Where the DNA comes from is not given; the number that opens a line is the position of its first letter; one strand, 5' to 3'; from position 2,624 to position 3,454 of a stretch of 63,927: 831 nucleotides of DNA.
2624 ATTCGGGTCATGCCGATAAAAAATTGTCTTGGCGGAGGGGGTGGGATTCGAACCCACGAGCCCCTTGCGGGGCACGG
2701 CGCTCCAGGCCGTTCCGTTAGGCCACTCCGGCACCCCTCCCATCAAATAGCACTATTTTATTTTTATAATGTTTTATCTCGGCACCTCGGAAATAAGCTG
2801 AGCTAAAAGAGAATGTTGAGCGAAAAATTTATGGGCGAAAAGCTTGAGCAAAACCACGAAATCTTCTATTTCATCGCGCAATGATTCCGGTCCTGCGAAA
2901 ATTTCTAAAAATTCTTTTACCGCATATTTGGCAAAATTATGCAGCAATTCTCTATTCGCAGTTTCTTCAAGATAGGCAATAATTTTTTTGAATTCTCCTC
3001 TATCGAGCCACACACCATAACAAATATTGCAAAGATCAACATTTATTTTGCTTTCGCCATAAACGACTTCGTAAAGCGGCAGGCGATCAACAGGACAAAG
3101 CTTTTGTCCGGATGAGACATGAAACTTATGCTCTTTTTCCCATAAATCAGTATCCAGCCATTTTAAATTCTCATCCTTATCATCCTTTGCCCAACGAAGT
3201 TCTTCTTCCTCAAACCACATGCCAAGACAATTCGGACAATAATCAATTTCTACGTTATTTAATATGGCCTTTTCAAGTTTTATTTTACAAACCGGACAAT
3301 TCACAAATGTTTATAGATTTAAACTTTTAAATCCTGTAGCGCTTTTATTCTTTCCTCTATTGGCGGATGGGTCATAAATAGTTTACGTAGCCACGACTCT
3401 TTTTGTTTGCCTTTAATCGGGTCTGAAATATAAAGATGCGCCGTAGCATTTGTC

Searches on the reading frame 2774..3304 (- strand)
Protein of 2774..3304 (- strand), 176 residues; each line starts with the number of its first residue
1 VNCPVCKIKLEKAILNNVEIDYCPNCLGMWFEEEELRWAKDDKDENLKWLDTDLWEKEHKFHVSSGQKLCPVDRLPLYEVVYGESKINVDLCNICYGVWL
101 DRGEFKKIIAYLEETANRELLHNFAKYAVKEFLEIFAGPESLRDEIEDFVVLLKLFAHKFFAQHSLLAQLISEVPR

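Call 70: search_protein_families(library=pfam, proteins=[window:2774-3304:-], max_evalue=0.0001)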
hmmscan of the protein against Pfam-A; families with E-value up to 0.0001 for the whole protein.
window:2774-3304:- (176 aa): 1 family
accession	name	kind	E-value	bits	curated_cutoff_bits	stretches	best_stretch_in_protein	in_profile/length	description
PF13453.11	Zn_ribbon_TFIIB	-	5.8e-22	77.3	22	2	2-37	1-36/41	Transcription factor zinc-finger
